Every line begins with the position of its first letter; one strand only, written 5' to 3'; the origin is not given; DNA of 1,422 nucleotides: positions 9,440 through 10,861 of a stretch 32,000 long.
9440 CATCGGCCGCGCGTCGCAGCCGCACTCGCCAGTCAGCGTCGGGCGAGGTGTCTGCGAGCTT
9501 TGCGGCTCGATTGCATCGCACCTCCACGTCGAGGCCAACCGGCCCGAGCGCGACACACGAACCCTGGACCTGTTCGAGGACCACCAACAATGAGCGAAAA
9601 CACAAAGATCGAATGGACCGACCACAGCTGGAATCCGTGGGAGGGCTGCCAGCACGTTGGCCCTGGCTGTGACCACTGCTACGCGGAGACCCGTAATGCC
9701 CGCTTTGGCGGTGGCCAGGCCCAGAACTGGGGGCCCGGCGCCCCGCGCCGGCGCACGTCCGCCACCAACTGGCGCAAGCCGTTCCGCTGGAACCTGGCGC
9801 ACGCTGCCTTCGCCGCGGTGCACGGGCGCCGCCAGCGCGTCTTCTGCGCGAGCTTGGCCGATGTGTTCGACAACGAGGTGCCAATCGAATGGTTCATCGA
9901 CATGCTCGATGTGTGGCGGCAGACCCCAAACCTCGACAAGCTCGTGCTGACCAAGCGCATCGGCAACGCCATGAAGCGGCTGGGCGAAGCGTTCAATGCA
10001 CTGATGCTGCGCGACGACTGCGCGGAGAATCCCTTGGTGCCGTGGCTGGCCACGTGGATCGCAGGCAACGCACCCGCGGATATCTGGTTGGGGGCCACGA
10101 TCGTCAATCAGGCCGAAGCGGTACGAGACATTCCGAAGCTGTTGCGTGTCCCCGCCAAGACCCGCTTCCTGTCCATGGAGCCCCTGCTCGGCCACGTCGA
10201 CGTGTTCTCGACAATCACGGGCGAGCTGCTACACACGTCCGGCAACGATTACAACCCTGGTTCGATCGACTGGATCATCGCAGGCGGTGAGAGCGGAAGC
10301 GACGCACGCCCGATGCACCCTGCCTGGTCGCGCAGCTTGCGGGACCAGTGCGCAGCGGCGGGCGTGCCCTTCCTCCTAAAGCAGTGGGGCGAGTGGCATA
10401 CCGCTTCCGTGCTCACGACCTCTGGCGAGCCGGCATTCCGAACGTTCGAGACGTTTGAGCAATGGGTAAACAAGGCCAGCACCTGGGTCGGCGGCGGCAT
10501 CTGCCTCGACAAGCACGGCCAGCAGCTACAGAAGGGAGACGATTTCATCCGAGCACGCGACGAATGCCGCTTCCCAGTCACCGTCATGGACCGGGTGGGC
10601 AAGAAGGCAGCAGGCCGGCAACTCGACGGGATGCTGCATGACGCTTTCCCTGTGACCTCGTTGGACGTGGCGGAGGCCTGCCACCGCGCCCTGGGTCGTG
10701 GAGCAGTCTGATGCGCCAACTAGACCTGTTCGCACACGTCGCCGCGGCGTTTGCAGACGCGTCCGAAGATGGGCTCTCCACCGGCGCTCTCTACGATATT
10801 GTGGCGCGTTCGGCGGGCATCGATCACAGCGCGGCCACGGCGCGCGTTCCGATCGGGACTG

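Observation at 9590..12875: DUF5131 (Gp37/Gp68, three-Cys) protein coupled to an SPPY methyltransferase, followed by a Lar-like protein: candidate DNA-modification/anti-restriction module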

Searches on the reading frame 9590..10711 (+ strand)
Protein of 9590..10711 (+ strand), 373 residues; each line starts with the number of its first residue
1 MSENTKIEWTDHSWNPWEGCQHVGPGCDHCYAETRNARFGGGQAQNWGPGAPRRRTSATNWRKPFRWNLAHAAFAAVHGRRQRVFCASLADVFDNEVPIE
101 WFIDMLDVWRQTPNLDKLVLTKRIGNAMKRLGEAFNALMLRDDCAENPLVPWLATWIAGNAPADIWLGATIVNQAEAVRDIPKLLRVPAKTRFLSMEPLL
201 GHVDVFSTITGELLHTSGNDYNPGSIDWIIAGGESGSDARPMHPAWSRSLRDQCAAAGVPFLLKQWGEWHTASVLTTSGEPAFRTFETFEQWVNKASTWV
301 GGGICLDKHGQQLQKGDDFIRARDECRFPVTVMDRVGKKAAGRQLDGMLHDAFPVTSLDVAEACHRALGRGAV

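Call 5: search_protein_families(library=pfam, proteins=[window:9590-10711:+], max_evalue=0.01)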
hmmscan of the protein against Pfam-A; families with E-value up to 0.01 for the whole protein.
window:9590-10711:+ (373 aa): 1 family
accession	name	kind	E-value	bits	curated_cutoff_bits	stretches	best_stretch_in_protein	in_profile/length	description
PF07505.17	DUF5131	-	1.1e-87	294.1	28.9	1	4-354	1-243/243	Protein of unknown function (DUF5131)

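Call 6: search_protein_families(library=ncbifam, proteins=[window:9590-10711:+], max_evalue=0.01)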
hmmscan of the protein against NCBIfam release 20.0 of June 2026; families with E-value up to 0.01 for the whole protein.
window:9590-10711:+ (373 aa): 1 family
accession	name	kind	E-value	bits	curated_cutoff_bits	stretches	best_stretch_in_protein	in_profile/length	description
TIGR04471.1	rSAM_mob_pairA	equivalog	0.00052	19.5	355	1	164-265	108-196/220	radical SAM mobile pair protein A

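Call 7: search_protein_families(library=padloc, proteins=[window:9590-10711:+], max_evalue=0.01)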
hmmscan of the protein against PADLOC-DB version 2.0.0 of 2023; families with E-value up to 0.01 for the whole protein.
window:9590-10711:+ (373 aa): 2 families
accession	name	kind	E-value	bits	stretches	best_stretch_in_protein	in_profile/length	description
PDLC04639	PDC-M41B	-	2.6e-47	159.2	1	2-269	2-215/241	-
PDLC04569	PDC-M30B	-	1.2e-45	153.9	1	4-269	3-215/241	-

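Call 26: find_homologous_proteins(query=window:9590-10711:+, max_evalue=0.00001)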
Query window:9590-10711:+ (373 aa): 8000 proteins with E <= 0.00001 among 8000 candidates; the best 120 are listed.
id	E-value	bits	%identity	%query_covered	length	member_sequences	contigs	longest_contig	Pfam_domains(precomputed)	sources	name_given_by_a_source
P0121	4.9e-241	817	92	99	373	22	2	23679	PF07505.18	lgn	-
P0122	2.1e-220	749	84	100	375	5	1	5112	PF07505.18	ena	-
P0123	5.2e-216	735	82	100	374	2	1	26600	PF07505.18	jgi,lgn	-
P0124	3.6e-211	719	81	99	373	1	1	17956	PF07505.18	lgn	-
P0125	5.1e-210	715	84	96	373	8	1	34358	PF07505.18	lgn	-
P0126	5.4e-204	695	82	96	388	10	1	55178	PF07505.18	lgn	-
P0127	2.1e-201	687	79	96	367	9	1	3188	PF07505.18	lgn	-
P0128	2.1e-196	670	78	99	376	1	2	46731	PF07505.18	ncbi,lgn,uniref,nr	ncbi:phage Gp37/Gp68 family protein [Cupriavidus sp. WS]|uniref:phage Gp37/Gp68 family protein n=1 T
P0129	3.7e-195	666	75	100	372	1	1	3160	PF07505.18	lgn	-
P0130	1.5e-182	625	81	88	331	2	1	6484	PF07505.18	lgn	-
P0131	1.4e-179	615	73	100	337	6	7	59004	PF07505.18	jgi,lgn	jgi:protein gp37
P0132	2.9e-177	607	70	100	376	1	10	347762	PF07505.18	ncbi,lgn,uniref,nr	ncbi:DUF5131 family protein [Cupriavidus basilensis]|uniref:DUF5131 family protein n=1 Tax=Cupriavid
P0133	7.0e-167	573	72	96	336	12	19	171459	PF07505.18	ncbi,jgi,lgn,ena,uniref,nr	ncbi:conserved hypothetical protein (plasmid backbone) PHG324 (plasmid) [Cupriavidus metallidurans C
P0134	5.8e-163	560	69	97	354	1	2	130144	PF07505.18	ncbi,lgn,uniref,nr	ncbi:phage Gp37/Gp68 family protein [Cupriavidus pampae]|uniref:Phage Gp37/Gp68 family protein n=1 T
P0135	2.6e-158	545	72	93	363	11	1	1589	PF07505.18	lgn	-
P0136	1.6e-155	536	66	99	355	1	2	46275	PF07505.18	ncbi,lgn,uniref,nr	ncbi:phage Gp37/Gp68 family protein [Cupriavidus numazuensis]|uniref:Uncharacterized protein n=1 Tax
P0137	3.3e-144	498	64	95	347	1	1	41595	PF07505.18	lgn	-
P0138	1.5e-140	487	61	95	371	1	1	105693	PF07505.18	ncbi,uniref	ncbi:phage Gp37/Gp68 family protein [Comamonas sp. w2-DMI]|uniref:phage Gp37/Gp68 family protein n=1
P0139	4.1e-140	485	58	98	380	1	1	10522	PF07505.18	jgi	jgi:protein gp37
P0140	7.2e-140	484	59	96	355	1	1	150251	PF07505.18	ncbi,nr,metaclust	ncbi:hypothetical protein UB46_23500 [Burkholderiaceae bacterium 16]|nr:hypothetical protein UB46_23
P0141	1.4e-139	483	61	95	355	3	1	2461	PF07505.18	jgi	jgi:protein gp37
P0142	1.6e-139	483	63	95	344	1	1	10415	PF07505.18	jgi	jgi:protein gp37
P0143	2.8e-139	482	60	96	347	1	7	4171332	PF07505.18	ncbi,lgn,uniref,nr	ncbi:phage Gp37/Gp68 family protein [Burkholderia oklahomensis]|uniref:phage Gp37/Gp68 family protei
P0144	4.3e-139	482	61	95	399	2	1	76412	PF07505.18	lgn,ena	-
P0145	3.6e-138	479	60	95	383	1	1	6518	PF07505.18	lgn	-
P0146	7.6e-138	478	61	95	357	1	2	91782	PF07505.18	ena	-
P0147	2.6e-137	476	62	95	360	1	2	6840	PF07505.18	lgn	-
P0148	2.6e-136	473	60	95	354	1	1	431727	PF07505.18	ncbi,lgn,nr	ncbi:hypothetical protein WJ63_08190 [Burkholderia pyrrocinia]|nr:hypothetical protein WJ63_08190 [B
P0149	1.5e-135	470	60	99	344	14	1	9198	PF07505.18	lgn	-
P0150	3.2e-135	469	60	95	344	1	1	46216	PF07505.18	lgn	-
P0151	3.4e-135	469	61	96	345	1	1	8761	PF07505.18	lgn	-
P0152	1.1e-134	467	60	99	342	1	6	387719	PF07505.18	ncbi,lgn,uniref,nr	ncbi:phage Gp37/Gp68 family protein [Cupriavidus sp. UYPR2.512]|uniref:phage Gp37/Gp68 family protei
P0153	1.3e-134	467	61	99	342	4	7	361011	PF07505.18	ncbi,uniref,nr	ncbi:Phage Gp37Gp68 (plasmid) [Cupriavidus taiwanensis]|uniref:Phage Gp37Gp68 n=1 Tax=Cupriavidus ta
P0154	2.1e-134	466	57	95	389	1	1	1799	PF07505.18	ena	-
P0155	2.4e-134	466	60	96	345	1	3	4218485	PF07505.18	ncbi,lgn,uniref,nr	ncbi:phage Gp37/Gp68 family protein [Burkholderia gladioli]|uniref:phage Gp37/Gp68 family protein n=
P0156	4.8e-134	465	60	95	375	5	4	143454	PF07505.18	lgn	-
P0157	7.9e-134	464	61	95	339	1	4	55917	PF07505.18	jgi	jgi:protein gp37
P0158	1.1e-133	464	56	98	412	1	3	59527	PF07505.18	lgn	-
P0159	4.4e-133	462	59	96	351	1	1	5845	PF07505.18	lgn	-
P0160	4.5e-132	459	58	94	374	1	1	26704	PF07505.18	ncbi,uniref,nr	ncbi:phage Gp37/Gp68 family protein [Ralstonia sp. ASV6]|uniref:phage Gp37/Gp68 family protein n=1 T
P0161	7.0e-131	455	57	95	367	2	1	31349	PF07505.18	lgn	-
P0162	1.7e-130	453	57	96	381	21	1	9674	PF07505.18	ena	-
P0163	2.7e-130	453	58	95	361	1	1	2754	PF07505.18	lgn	-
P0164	2.6e-129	449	56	95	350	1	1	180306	PF07505.18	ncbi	-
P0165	1.0e-127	444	58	95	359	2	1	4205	PF07505.18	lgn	-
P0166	2.4e-127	443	56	97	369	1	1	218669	PF07505.18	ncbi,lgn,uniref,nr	ncbi:phage Gp37/Gp68 family protein [Acidovorax sp. A1169]|uniref:phage Gp37/Gp68 family protein n=1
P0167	2.2e-125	436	56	95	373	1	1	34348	PF07505.18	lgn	-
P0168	1.3e-124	434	54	96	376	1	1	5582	PF07505.18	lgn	-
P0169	2.0e-122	427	56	95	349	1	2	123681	PF07505.18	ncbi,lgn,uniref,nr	ncbi:phage Gp37/Gp68 family protein [Burkholderia stagnalis]|uniref:phage Gp37/Gp68 family protein n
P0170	2.2e-122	427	56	97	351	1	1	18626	PF07505.18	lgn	-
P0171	1.5e-121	424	56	95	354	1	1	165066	PF07505.18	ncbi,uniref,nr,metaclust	ncbi:hypothetical protein WJ69_23155 [Burkholderia ubonensis]|uniref:phage Gp37/Gp68 family protein 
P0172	3.2e-121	423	58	95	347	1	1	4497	PF07505.18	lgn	-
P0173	4.7e-121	422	51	95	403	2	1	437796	PF07505.18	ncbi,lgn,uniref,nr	ncbi:phage Gp37/Gp68 family protein [Burkholderia gladioli]|uniref:phage Gp37/Gp68 family protein n=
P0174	4.7e-121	422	-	-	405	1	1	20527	PF07505.18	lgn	-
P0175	2.1e-120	420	53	95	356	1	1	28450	PF07505.18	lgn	-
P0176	3.1e-120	420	51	97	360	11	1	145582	PF07505.18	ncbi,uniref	ncbi:phage Gp37/Gp68 family protein [Stenotrophomonas maltophilia]|uniref:phage Gp37/Gp68 family pro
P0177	3.5e-120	419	53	95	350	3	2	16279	PF07505.18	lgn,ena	-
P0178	4.9e-120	419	56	95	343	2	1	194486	PF07505.18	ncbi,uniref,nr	ncbi:phage Gp37/Gp68 family protein [Burkholderia gladioli]|uniref:phage Gp37/Gp68 family protein n=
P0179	8.6e-120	418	56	95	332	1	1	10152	PF07505.18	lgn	-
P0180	2.3e-119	417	54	95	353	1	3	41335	PF07505.18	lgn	-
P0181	1.6e-118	414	55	95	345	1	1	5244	PF07505.18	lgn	-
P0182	1.8e-118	414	55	95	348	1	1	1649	PF07505.18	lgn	-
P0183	2.1e-118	413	53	96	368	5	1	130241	PF07505.18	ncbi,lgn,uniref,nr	ncbi:phage Gp37/Gp68 family protein [Burkholderia gladioli]|uniref:phage Gp37/Gp68 family protein n=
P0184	5.2e-118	412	55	95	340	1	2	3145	PF07505.18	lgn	-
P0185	1.0e-117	411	56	95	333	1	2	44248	PF07505.18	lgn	-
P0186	7.7e-117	408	55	96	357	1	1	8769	PF07505.18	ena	-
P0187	2.2e-116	407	56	96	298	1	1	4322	PF07505.18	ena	-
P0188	2.4e-116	407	56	96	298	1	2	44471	PF07505.18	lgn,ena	-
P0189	3.0e-116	406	56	96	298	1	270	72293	PF07505.18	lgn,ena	-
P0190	3.4e-116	406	56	96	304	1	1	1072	PF07505.18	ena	-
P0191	6.9e-116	405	55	96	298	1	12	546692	PF07505.18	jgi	jgi:protein gp37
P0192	1.5e-115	404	55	96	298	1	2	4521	PF07505.18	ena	-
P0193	1.8e-115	404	54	95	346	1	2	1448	PF07505.18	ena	-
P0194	2.0e-115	404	53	96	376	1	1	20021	PF07505.18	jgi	jgi:protein gp37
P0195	3.1e-115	403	55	96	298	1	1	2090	PF07505.18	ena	-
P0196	7.3e-115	402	56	95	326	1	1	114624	PF07505.18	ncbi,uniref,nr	ncbi:hypothetical protein VL15_15025 [Burkholderia cepacia]|uniref:Phage Gp37/Gp68 family protein n=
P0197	8.4e-115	402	55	96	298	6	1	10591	PF07505.18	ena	-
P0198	1.3e-114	401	56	95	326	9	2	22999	PF07505.18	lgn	-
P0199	1.4e-114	401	55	95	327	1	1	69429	PF07505.18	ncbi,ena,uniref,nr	ncbi:phage Gp37/Gp68 family protein [Pseudacidovorax intermedius]|uniref:phage Gp37/Gp68 family prot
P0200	2.8e-114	400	56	95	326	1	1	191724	PF07505.18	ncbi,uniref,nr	ncbi:phage Gp37/Gp68 family protein [Burkholderia stabilis]|uniref:Phage Gp37/Gp68 family protein n=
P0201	7.4e-114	399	56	95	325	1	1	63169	PF07505.18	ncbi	-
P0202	1.5e-113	398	55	95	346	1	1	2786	PF07505.18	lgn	-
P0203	2.9e-113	397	53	95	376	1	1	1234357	PF07505.18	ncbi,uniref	ncbi:phage Gp37/Gp68 family protein [Undibacterium sp. Ji50W]|uniref:phage Gp37/Gp68 family protein 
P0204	3.5e-113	396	54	97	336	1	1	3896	PF07505.18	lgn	-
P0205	4.6e-113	396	54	95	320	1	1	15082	PF07505.18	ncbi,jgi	jgi:protein gp37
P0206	5.0e-113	396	52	95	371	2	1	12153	PF07505.18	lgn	-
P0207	8.5e-113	395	53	95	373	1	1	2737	PF07505.18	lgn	-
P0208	9.2e-113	395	52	95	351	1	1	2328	PF07505.18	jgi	jgi:protein gp37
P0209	1.5e-112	394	56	95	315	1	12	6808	PF07505.18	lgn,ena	-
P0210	1.8e-112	394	55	94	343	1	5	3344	PF07505.18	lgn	-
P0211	2.1e-112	394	53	97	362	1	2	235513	PF07505.18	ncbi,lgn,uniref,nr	ncbi:phage Gp37/Gp68 family protein [Rubrivivax gelatinosus]|uniref:phage Gp37/Gp68 family protein n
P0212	2.4e-112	394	55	95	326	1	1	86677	PF07505.18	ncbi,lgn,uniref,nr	ncbi:hypothetical protein WL99_19940 [Burkholderia cepacia]|uniref:phage Gp37/Gp68 family protein n=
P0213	3.7e-112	393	52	95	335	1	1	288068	PF07505.18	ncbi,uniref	ncbi:phage Gp37/Gp68 family protein [Ralstonia sp. Ralssp135]|uniref:phage Gp37/Gp68 family protein 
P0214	4.5e-112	393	53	95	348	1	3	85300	PF07505.18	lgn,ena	-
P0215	5.7e-112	392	54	95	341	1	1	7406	PF07505.18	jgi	jgi:protein gp37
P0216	6.0e-111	389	51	96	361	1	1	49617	PF07505.18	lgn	-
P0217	7.0e-111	389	51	95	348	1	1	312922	PF07505.18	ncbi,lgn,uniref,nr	ncbi:phage Gp37/Gp68 family protein [Burkholderia sp.]|uniref:phage Gp37/Gp68 family protein n=1 Tax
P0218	7.0e-111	389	55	95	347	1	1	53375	PF07505.18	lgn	-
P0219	9.4e-111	388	51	95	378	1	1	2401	PF07505.18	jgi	jgi:protein gp37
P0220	1.1e-110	388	56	95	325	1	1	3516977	PF07505.18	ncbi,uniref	ncbi:phage Gp37/Gp68 family protein [Cupriavidus nantongensis]|uniref:phage Gp37/Gp68 family protein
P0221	1.5e-110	388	53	95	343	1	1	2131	PF07505.18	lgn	-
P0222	1.9e-110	387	54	95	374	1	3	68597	PF07505.18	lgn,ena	-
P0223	2.0e-110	387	56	95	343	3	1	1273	PF07505.18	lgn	-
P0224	2.1e-110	387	52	95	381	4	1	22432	PF07505.18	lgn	-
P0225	2.6e-110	387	55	96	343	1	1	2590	PF07505.18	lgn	-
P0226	3.1e-110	387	53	95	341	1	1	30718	PF07505.18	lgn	-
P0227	3.5e-110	386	54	95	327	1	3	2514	PF07505.18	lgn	-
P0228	5.0e-110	386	52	95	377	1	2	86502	PF07505.18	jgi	jgi:protein gp37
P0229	5.6e-110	386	55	95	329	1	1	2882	PF07505.18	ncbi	-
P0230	5.6e-110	386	56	95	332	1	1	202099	PF07505.18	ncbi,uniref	ncbi:phage Gp37/Gp68 family protein [Paraburkholderia caledonica]|uniref:phage Gp37/Gp68 family prot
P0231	6.8e-110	386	50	95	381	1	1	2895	PF07505.18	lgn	-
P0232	7.8e-110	385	52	95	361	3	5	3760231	PF07505.18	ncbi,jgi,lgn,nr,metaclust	ncbi:phage Gp37/Gp68 family protein [Burkholderia cepacia]|jgi:protein gp37|nr:phage Gp37/Gp68 famil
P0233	1.2e-109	385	54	95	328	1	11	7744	PF07505.18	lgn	-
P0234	1.3e-109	385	49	95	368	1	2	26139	PF07505.18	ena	-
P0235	1.9e-109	384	56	95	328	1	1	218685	PF07505.18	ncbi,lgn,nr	ncbi:TPA: phage Gp37/Gp68 family protein [Burkholderia vietnamiensis]|nr:phage Gp37/Gp68 family prot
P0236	2.9e-109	383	53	95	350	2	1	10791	PF07505.18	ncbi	-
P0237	3.3e-109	383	51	95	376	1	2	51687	PF07505.18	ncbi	-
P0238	4.2e-109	383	52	95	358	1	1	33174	PF07505.18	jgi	jgi:protein gp37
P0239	4.2e-109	383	51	95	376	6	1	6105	PF07505.18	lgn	-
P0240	4.6e-109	383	55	95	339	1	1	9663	PF07505.18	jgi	jgi:protein gp37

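Call 28: find_related_loci(query=A1, collection=genome_contigs, flank=5000)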
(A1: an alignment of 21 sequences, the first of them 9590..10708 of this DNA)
Query A1 (373 aa) in genome_contigs; peptide patterns used: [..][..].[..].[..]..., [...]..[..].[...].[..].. (x = any residue, [..] = any of these).
600 stretches matched a pattern (row limit reached: there are more); 599 encode a relative of the query (tblastn E <= 1e-3); the best 80 are kept; 80 distinct loci.
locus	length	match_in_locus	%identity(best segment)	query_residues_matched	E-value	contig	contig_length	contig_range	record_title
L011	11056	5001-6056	66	1-370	7e-157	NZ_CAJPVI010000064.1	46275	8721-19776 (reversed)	Cupriavidus numazuensis strain LMG 26411 isolate LMG 26411, whole genome shotgun sequence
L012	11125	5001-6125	53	1-354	3e-119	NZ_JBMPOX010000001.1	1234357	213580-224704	Undibacterium sp. Ji50W NODE_1_length_1234357_cov_18.083465_1, whole genome shotgun sequence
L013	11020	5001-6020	54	1-354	2e-106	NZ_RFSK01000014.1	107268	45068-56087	MAG: Janthinobacterium sp. isolate WB4_6_113 contig_100_13, whole genome shotgun sequence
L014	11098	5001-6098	51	1-354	3e-103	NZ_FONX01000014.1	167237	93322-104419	Paracidovorax wautersii strain DSM 27981, whole genome shotgun sequence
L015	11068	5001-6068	47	1-354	7e-100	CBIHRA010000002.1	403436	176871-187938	MAG TPA_asm: uncultured Burkholderiaceae bacterium isolate SRR18156191_maxbin2_2 genome assembly, contig: ERZ27336852.3,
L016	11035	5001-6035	46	1-357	4e-91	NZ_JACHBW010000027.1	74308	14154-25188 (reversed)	Paraburkholderia bannensis strain WP4_2_2 Ga0348322_27, whole genome shotgun sequence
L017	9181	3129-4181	45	1-354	1e-88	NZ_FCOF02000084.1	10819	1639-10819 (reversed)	Caballeronia catudaia isolate LMG 29318, whole genome shotgun sequence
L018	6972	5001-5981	49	1-354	1e-87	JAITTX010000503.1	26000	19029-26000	MAG: Paraburkholderia sp. isolate Sph363_bin29 k119_493335, whole genome shotgun sequence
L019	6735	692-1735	45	1-354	1e-85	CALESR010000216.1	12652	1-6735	MAG TPA_asm: uncultured Rhodobacteraceae bacterium isolate SRR5576001_bin.31_CONCOCT_v1.1_MAG genome assembly, contig: E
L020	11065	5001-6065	44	1-354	3e-83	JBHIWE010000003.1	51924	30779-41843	MAG: Acidovorax sp. isolate MAG16 WDNA01_bin.24.orig_3, whole genome shotgun sequence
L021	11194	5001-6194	42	1-354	2e-82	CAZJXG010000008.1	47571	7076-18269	MAG TPA_asm: uncultured Sphingomonas sp. isolate binchicken_co220_109 genome assembly, contig: NODE_370_length_47571_cov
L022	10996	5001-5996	45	1-357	1e-80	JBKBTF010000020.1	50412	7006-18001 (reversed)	MAG: Blastomonas sp. isolate 21H_026.bin.41 NODE_785_length_50412_cov_3.245412, whole genome shotgun sequence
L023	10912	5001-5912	45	1-354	6e-79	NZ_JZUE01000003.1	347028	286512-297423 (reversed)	Aquincola tertiaricarbonis strain MIMtkpLc11 contig3, whole genome shotgun sequence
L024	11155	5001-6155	41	1-356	2e-77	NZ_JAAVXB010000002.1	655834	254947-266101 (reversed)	Solimonas marina strain C16B3 NODE_2_length_655834_cov_175.405, whole genome shotgun sequence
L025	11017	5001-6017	42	1-357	2e-76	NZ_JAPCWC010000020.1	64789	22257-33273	Novosphingobium clariflavum strain 164 20, whole genome shotgun sequence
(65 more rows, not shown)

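Call 40: search_dna_similar(query=window:9590-10708:+, collection=plasmids, mode=protein, max_rows=60, max_evalue=1e-30)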
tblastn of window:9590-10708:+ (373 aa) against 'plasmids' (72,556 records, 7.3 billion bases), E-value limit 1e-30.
Records with a match: 214; places in all: 222; records where one place covers at least 80% of the query: 165.
Best place of each record, by identity: >=99% 2; 90-95% 2; 80-90% 4; 60-80% 5; <60% 201.
By first word of the organism name: Burkholderia 95; Cupriavidus 18; Pseudomonas 15; Streptomyces 13; Paraburkholderia 11; Acaryochloris 6; Ralstonia 4; Rhodococcus 4; Nocardia 4; Mycolicibacterium 3; and 37 more.
By predicted mobility (MOB-suite, as given by PLSDB): conjugative 126; non-mobilizable 76; mobilizable 12.
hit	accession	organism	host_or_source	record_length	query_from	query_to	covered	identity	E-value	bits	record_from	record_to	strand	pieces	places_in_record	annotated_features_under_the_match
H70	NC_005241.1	Cupriavidus necator H16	-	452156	1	373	100%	100.0%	0e+0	771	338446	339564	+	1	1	phage Gp37/Gp68 family protein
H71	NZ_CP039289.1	Cupriavidus necator H16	single cell,sludge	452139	1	373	100%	100.0%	0e+0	771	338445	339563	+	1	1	phage Gp37/Gp68 family protein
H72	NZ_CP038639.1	Cupriavidus oxalaticus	whole organism,sewage sludge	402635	1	373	100%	93.6%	0e+0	725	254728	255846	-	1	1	phage Gp37/Gp68 family protein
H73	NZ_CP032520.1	Cupriavidus oxalaticus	cell culture,activated sludge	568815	1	372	100%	92.5%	0e+0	711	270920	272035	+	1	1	phage Gp37/Gp68 family protein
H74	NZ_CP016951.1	Cupriavidus taiwanensis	Mimosa,single cell,nodules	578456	1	372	100%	84.9%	0e+0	663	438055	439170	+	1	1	phage Gp37/Gp68 family protein | hypothetical protein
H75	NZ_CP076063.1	Cupriavidus sp. EM10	Pure-cultured cell,sewage water sludge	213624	1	372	100%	82.0%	0e+0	624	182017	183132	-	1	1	phage Gp37/Gp68 family protein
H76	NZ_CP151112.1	Cupriavidus metallidurans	-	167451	1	370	99%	82.4%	0e+0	623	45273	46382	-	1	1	phage Gp37/Gp68 family protein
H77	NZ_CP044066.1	Cupriavidus pauculus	Homo sapiens,clinical isolate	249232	1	358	96%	78.6%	0e+0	575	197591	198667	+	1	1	phage Gp37/Gp68 family protein | hypothetical protein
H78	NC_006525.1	Cupriavidus metallidurans CH34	-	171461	15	372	96%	71.8%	6e-155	489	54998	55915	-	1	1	phage Gp37/Gp68 family protein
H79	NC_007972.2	Cupriavidus metallidurans CH34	-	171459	15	372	96%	71.8%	6e-155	489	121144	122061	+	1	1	phage Gp37/Gp68 family protein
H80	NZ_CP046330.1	Cupriavidus metallidurans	sedimentation pond in a zinc factory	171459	15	372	96%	71.8%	6e-155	489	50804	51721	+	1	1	phage Gp37/Gp68 family protein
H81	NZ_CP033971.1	Cupriavidus pauculus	Homo sapiens,clinical isolate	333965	1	271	73%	87.8%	2e-154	488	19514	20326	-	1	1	phage Gp37/Gp68 family protein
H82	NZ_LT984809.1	Cupriavidus taiwanensis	-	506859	1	368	99%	60.6%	1e-133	428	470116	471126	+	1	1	phage Gp37/Gp68 family protein | hypothetical protein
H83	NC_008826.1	Methylibium petroleiphilum PM1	-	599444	4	358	95%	52.9%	4e-111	363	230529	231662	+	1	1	phage Gp37/Gp68 family protein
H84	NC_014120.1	Paraburkholderia atlantica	-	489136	1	358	96%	52.0%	8e-98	325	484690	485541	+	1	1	phage Gp37/Gp68 family protein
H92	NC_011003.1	Burkholderia cenocepacia J2315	-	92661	1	354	95%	47.7%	1e-82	281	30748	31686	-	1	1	phage Gp37/Gp68 family protein | HNH endonuclease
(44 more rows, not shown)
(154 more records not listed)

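Call 54: search_solved_structures(query=A1, max_evalue=1)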
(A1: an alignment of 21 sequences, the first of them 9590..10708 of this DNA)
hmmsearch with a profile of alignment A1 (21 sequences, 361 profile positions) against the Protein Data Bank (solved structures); distinct sequences matched with E-value up to 1: 0.
